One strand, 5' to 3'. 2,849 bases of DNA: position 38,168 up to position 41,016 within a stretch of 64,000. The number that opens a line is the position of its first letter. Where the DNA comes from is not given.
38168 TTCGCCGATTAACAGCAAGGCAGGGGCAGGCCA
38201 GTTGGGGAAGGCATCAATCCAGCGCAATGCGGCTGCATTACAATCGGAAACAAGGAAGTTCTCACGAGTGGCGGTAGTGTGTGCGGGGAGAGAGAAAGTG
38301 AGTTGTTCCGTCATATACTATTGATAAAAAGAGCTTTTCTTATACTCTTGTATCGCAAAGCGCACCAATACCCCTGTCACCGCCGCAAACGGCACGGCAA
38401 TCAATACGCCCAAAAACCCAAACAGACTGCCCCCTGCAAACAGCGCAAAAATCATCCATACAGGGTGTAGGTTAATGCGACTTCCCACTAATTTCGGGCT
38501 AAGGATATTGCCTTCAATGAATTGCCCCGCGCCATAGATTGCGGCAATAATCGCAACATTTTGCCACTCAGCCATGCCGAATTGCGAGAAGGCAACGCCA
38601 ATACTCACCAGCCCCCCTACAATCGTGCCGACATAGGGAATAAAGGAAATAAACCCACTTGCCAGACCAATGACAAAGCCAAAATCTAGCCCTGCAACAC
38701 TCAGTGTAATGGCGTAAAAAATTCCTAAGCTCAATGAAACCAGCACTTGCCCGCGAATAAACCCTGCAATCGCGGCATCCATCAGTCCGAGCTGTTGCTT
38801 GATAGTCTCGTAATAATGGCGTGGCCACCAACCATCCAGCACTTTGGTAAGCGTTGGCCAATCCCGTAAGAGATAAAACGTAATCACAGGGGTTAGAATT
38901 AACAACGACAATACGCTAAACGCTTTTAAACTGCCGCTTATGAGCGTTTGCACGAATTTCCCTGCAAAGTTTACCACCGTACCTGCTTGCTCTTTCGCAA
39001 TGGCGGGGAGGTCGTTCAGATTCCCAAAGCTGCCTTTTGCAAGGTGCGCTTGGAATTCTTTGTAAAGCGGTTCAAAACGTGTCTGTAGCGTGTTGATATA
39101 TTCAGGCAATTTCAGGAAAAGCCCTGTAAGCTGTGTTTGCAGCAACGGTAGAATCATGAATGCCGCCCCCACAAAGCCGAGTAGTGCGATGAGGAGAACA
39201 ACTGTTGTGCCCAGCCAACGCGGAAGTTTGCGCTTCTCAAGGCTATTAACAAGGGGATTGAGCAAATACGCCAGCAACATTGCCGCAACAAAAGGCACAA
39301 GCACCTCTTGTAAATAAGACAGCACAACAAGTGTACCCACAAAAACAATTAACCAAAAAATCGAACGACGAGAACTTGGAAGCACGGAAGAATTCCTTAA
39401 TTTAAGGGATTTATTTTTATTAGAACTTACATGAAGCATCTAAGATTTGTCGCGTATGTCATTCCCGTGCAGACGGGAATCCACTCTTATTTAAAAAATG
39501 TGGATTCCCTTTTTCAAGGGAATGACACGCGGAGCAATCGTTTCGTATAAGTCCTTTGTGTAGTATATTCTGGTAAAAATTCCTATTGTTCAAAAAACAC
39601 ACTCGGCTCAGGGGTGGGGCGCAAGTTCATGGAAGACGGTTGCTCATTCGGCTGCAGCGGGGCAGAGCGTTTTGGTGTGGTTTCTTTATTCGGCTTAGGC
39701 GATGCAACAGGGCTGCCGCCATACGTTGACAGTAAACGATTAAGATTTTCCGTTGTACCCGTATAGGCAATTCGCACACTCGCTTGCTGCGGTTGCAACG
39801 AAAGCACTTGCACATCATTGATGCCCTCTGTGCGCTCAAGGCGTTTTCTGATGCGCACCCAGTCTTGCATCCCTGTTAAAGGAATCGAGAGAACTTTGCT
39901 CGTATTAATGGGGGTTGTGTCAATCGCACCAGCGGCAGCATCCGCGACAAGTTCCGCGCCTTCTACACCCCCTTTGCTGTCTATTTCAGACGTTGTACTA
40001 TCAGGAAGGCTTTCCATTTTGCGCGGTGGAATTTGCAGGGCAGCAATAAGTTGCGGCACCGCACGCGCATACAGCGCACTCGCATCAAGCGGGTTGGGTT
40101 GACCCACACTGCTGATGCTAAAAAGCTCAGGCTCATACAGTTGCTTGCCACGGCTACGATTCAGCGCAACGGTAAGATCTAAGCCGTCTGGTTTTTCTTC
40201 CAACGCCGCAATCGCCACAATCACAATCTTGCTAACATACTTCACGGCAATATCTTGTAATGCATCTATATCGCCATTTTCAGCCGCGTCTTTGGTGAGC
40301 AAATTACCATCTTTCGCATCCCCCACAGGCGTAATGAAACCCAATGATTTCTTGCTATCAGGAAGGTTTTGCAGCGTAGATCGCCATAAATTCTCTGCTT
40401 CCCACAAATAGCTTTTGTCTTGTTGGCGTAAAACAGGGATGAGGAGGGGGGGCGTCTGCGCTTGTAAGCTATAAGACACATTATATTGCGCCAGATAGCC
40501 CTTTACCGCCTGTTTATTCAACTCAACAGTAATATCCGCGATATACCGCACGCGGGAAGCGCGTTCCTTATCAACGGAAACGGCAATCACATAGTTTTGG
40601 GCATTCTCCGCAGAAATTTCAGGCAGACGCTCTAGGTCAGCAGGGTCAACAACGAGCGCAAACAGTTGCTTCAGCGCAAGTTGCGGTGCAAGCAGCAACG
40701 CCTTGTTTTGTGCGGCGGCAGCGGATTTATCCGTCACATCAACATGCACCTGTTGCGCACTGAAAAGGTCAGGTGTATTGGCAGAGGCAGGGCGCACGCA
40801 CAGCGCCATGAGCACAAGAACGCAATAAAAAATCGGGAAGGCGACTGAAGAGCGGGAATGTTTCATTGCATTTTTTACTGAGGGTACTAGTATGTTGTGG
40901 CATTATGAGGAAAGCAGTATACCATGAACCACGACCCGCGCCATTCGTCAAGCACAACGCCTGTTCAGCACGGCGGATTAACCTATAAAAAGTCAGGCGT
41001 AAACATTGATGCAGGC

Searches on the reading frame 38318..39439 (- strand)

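Call 73: search_protein_families(library=pfam, proteins=[window:38318-39439:-], max_evalue=0.001)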
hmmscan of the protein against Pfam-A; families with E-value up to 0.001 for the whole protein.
window:38318-39439:- (373 aa): 1 family
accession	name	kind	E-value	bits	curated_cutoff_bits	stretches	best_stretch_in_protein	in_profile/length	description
PF01594.21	AI-2E_transport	-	1.4e-62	212.2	34.3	1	30-358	5-322/327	AI-2E family transporter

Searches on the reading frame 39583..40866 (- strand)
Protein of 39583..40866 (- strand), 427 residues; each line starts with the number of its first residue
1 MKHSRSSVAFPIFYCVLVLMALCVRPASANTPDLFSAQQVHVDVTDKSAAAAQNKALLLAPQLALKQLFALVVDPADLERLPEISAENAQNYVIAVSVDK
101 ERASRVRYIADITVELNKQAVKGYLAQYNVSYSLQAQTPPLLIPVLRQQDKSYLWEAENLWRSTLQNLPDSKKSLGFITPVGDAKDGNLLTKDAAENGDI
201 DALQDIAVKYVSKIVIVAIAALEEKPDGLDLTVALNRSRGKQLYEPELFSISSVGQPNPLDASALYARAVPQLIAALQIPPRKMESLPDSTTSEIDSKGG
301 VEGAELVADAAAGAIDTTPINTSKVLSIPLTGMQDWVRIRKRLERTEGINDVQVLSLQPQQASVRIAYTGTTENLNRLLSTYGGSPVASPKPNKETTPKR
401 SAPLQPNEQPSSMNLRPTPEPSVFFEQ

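Call 44: search_protein_families(library=pfam, proteins=[window:39583-40866:-], max_evalue=0.0001)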
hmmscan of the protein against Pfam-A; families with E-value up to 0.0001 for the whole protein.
window:39583-40866:- (427 aa): 1 family
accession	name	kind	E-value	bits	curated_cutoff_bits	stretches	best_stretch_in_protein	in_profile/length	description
PF09839.14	DUF2066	-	2.3e-12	47.3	23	1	40-233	10-197/232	Uncharacterized protein conserved in bacteria (DUF2066)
